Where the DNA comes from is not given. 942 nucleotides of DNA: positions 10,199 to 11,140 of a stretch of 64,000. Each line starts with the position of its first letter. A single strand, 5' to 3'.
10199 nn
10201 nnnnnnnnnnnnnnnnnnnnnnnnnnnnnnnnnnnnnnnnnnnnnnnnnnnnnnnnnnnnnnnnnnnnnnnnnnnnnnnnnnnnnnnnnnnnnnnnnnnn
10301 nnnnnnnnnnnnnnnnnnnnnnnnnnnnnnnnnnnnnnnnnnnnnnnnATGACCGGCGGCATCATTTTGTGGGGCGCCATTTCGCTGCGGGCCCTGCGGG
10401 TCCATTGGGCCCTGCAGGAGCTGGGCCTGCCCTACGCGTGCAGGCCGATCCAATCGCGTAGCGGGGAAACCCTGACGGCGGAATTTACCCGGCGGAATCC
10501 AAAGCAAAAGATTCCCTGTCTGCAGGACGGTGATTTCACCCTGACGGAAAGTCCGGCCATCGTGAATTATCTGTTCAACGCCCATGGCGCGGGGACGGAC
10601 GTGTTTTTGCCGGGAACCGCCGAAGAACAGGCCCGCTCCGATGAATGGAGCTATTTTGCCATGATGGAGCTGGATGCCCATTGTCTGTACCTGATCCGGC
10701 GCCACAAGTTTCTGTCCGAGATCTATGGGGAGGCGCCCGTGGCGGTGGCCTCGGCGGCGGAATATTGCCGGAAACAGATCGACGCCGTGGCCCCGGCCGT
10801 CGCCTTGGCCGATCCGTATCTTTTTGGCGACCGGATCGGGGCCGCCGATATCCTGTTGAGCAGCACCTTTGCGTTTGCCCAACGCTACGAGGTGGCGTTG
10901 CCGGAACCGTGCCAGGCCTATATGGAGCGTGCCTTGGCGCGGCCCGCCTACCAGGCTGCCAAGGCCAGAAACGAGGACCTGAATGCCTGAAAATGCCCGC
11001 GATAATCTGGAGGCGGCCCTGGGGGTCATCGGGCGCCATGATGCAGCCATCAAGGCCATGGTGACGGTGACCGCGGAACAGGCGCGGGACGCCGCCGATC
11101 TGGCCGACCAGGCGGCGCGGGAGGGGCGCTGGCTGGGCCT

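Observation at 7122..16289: Catabolic island: five-gene translationally coupled operon (HisD paralog, 3-hydroxyacyl-CoA-DH-like, hydrolase, GST, amidase) followed by a single-chain BC-BCCP-CT acyl-CoA carboxylase and RidA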

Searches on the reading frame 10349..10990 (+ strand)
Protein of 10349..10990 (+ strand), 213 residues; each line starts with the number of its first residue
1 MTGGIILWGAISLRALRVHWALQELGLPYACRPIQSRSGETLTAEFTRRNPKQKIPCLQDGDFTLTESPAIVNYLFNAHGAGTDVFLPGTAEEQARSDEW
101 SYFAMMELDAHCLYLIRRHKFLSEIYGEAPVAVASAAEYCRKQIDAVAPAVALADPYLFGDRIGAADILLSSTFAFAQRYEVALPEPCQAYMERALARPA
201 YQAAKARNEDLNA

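Call 4: search_protein_families(library=pfam, proteins=[window:10349-10990:+])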
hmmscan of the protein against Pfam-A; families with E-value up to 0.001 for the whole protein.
window:10349-10990:+ (213 aa): 4 families
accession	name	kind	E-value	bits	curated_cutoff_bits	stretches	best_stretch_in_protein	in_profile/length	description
PF02798.26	GST_N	-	3.7e-17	62.9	20.9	1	5-75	3-74/76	Glutathione S-transferase, N-terminal domain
PF13409.12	GST_N_2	-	2e-13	51.2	25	1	12-75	2-67/70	Glutathione S-transferase, N-terminal domain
PF13417.12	GST_N_3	-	1.2e-12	48.4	22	1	16-80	11-72/75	Glutathione S-transferase, N-terminal domain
PF00043.30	GST_C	-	0.00016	22.3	20.7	1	119-198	6-92/93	Glutathione S-transferase, C-terminal domain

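Call 5: search_protein_families(library=ncbifam, proteins=[window:10349-10990:+])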
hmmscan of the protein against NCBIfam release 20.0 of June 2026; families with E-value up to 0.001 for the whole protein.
window:10349-10990:+ (213 aa): 4 families
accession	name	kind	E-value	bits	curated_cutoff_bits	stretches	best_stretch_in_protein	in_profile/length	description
TIGR01262.1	maiA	equivalog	9.8e-20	71.1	171.05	1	15-209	11-207/211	maleylacetoacetate isomerase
NF011693.0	PRK15113.1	equivalog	1.1e-12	48.1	150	1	13-203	17-204/214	glutathione transferase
NF007831.0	PRK10542.1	equivalog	7.4e-08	32.2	198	1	16-206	12-196/201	glutathione transferase GstA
NF010579.0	PRK13972.1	equivalog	0.00014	21.4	332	1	18-204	15-202/215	GSH-dependent disulfide bond oxidoreductase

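Call 29: search_solved_structures(query=window:10349-10990:+, max_evalue=1e-8)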
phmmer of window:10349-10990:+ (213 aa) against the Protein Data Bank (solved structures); distinct sequences matched with E-value up to 1e-8: 35.
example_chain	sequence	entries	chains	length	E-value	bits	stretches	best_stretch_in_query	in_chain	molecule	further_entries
4nhw_A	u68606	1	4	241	5.2e-15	59.1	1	6-204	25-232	Glutathione S-transferase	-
4kdu_A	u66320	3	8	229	7.6e-15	58.6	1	10-202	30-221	Glutathione S-transferase domain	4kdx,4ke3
3lsz_A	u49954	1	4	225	1.2e-14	57.9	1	7-206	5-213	Glutathione S-transferase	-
8ai9_A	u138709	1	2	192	4.6e-14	56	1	6-108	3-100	Glutathione S-transferase family protein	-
7pka_A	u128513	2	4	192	6.2e-14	55.6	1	6-108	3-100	Glutathione S-transferase | Glutathione S-transferase family protein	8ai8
8aib_A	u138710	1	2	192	4e-13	53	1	6-108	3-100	Glutathione S-transferase family protein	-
6to3_AAA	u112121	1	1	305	1.9e-12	50.8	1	9-203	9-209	Glutathione transferase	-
2c3q_A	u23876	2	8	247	3.2e-12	50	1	22-145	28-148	GLUTATHIONE S-TRANSFERASE THETA 1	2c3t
2c3n_A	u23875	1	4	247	3.2e-12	50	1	22-145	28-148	GLUTATHIONE S-TRANSFERASE THETA 1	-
1aw9_A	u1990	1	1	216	4.1e-12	49.7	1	11-204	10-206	GLUTATHIONE S-TRANSFERASE III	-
3uap_A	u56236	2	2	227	6.2e-12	49.1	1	15-205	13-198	Glutathione S-transferase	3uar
6nv6_A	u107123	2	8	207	1.8e-11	47.6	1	5-203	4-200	Glutathione S-transferase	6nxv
6zb6_A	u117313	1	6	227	2.8e-11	47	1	9-204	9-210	Glutathione transferase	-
9sn8_A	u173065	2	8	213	4.4e-11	46.3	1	15-168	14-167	glutathione transferase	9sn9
7odm_AAA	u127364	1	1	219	4.6e-11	46.2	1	9-203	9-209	Glutathione transferase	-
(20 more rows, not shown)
